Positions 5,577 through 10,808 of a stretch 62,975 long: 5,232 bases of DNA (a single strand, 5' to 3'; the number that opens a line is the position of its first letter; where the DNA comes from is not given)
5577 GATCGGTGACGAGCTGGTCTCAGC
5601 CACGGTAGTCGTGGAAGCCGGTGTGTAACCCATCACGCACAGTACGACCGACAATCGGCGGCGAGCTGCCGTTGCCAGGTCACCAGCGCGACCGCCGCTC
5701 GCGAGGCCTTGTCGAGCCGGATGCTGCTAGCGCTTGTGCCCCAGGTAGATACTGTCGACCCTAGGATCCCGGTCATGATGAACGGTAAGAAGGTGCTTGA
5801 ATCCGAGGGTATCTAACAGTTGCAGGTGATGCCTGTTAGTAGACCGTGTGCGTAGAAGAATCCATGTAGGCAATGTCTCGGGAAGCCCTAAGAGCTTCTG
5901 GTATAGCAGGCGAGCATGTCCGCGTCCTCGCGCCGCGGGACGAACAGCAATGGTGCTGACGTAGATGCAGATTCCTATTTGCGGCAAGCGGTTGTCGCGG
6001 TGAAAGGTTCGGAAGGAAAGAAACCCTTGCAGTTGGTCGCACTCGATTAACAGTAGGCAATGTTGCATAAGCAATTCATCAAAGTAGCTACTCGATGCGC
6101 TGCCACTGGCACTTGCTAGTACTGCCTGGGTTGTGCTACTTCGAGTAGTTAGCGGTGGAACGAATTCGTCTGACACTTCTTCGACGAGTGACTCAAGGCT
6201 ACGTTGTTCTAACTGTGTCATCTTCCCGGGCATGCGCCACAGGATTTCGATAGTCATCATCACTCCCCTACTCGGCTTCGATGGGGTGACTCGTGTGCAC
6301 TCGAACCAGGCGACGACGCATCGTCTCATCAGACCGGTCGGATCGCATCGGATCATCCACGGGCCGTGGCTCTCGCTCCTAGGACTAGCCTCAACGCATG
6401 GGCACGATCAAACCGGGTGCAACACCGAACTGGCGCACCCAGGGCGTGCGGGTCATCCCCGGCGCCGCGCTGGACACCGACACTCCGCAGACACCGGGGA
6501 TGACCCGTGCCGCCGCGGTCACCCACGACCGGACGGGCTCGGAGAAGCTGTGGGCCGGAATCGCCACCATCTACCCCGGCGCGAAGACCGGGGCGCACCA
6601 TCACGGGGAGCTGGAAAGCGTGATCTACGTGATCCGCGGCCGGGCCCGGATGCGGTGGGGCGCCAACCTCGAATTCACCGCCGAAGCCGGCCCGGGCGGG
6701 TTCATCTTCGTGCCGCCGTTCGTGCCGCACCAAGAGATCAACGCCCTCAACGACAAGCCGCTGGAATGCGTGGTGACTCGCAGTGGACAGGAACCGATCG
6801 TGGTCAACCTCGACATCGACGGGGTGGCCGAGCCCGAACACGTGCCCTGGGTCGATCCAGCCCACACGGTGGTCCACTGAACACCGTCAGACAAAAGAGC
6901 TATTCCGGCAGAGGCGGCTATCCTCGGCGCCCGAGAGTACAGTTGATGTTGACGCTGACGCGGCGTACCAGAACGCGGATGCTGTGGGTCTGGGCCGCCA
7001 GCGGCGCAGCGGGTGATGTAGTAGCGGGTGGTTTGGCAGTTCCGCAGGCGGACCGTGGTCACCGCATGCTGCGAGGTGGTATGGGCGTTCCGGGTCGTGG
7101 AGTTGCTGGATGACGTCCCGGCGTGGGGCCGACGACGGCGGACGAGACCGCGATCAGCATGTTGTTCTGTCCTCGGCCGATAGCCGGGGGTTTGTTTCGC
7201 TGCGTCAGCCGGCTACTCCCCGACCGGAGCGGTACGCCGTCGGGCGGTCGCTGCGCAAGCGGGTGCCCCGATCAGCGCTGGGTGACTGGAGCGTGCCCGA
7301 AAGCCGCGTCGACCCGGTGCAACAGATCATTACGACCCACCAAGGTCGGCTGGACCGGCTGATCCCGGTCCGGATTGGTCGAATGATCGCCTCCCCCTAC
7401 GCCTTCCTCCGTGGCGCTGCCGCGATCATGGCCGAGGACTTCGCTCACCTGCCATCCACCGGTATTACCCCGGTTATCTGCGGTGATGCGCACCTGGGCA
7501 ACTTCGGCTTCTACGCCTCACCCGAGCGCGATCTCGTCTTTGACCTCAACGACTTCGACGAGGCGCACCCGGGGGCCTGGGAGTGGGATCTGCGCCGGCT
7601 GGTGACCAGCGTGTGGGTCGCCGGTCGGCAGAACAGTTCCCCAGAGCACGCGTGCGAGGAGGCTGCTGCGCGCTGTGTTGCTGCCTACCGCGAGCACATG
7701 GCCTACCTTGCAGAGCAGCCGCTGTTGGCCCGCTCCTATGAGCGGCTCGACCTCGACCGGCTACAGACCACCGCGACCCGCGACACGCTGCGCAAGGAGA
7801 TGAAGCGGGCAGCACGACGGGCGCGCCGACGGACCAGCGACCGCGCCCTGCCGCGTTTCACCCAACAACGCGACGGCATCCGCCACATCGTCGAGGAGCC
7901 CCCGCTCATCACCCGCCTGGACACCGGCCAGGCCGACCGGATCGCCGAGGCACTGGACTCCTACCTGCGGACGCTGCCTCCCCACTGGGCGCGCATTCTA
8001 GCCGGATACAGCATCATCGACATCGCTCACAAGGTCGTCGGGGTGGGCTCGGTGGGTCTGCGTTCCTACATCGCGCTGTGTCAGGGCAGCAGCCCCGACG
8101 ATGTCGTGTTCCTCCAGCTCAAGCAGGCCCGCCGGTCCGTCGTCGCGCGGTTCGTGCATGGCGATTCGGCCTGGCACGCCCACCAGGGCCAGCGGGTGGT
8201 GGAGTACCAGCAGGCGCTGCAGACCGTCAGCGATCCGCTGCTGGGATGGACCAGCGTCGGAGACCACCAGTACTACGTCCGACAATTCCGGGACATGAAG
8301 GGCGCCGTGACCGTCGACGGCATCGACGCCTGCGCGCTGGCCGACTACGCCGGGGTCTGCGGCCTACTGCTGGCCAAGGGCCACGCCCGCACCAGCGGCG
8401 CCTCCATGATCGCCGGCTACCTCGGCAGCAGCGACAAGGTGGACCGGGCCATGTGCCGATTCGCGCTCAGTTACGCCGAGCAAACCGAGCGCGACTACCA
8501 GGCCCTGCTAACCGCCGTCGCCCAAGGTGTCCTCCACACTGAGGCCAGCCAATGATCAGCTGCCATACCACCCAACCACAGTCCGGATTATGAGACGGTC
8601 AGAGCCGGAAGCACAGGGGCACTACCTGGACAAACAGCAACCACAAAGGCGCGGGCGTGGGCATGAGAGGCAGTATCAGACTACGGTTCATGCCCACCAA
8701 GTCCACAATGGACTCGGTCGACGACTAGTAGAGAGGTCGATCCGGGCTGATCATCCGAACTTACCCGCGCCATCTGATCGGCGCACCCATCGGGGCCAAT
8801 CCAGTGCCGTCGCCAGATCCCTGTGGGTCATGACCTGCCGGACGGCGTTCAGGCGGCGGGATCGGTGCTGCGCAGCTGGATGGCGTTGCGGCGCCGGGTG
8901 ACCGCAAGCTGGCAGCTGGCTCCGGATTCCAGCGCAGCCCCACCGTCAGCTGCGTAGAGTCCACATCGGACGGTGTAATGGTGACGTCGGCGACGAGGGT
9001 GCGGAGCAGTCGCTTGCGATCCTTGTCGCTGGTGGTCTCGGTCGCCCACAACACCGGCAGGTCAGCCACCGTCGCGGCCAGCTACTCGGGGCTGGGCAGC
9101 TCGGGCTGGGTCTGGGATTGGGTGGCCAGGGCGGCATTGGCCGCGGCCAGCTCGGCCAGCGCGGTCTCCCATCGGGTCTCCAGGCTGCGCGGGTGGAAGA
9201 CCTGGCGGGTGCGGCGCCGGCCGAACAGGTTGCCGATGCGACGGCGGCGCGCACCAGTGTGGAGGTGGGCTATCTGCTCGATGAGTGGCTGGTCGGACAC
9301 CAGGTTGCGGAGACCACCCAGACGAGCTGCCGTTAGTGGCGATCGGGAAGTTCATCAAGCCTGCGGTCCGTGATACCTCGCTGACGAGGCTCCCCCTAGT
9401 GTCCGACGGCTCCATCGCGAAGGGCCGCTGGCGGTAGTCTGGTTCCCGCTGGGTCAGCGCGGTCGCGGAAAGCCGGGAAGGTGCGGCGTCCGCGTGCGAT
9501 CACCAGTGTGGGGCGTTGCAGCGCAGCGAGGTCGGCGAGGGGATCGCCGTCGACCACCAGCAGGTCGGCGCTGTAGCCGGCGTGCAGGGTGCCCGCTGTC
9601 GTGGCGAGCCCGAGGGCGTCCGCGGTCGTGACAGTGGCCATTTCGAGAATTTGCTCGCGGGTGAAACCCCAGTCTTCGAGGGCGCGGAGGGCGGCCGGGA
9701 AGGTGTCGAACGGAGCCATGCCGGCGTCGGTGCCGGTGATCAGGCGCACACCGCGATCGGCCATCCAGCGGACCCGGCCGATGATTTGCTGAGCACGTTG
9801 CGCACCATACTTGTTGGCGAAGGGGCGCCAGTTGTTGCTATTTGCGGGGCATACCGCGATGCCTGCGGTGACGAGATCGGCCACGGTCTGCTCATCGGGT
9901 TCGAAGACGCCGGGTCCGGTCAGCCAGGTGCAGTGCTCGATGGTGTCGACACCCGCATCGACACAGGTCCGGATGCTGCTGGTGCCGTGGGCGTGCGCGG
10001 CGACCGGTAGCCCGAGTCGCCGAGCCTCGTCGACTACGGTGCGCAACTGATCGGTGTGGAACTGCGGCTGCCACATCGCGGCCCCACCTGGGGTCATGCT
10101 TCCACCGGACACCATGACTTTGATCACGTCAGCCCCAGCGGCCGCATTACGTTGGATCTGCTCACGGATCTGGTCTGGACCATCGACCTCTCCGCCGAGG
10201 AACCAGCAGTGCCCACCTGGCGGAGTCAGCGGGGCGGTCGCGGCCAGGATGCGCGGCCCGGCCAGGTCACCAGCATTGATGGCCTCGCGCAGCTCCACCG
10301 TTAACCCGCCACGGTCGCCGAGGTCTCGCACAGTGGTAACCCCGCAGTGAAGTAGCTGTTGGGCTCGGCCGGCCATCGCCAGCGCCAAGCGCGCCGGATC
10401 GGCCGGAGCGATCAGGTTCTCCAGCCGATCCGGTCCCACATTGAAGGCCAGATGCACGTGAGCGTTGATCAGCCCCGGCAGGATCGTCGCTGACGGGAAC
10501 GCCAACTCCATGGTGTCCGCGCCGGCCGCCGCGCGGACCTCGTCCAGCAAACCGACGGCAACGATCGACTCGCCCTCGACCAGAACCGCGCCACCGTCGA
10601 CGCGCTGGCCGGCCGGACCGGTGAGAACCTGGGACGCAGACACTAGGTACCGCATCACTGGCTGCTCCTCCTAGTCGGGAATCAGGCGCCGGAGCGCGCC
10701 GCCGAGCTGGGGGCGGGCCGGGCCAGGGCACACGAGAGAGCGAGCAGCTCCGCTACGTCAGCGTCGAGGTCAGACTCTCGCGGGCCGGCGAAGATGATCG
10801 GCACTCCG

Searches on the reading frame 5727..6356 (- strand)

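Call 10: search_protein_families(library=pfam, proteins=[window:5727-6356:-])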
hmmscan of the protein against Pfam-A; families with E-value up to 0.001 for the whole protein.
window:5727-6356:- (209 aa): 2 families
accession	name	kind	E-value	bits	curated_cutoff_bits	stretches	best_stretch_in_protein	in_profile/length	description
PF00583.31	Acetyltransf_1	-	6.6e-06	26.8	20.7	1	99-186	34-116/116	Acetyltransferase (GNAT) family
PF13508.13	Acetyltransf_7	-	0.00054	20.7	27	1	100-186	5-82/84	Acetyltransferase (GNAT) domain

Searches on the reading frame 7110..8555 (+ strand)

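Call 10: search_protein_families(library=pfam, proteins=[window:7110-8555:+])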
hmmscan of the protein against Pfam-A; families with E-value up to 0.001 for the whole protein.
window:7110-8555:+ (481 aa): 1 family
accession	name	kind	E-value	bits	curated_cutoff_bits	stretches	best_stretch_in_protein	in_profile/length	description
PF10009.15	DUF2252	-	5.3e-135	450.9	22.3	1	80-467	1-390/392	Uncharacterized protein conserved in bacteria (DUF2252)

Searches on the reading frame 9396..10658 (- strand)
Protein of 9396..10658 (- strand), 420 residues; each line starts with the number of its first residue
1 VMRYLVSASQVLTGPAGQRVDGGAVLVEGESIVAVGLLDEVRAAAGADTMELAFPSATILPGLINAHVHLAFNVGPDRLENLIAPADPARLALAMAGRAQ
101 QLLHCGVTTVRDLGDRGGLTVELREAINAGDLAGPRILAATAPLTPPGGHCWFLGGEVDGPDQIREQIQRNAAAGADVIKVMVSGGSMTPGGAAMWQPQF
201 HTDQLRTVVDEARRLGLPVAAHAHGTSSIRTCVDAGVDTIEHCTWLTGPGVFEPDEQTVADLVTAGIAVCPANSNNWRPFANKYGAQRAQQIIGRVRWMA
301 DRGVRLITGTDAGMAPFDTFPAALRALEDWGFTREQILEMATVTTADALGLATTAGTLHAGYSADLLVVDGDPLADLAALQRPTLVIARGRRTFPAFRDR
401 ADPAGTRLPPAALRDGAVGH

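Call 10: search_protein_families(library=pfam, proteins=[window:9396-10658:-])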
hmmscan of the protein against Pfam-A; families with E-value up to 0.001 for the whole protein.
window:9396-10658:- (420 aa): 3 families
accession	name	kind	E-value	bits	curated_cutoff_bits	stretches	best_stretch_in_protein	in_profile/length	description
PF01979.26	Amidohydro_1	-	1.6e-44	153.1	25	1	58-391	1-343/345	Amidohydrolase family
PF07969.17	Amidohydro_3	-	1.8e-19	71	29.7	1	85-392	151-470/472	Amidohydrolase family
PF22039.1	HUTI_composite_bact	-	8.4e-05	22.6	25.5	1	23-45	1-23/26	Imidazolonepropionase-like composite domain, bacteria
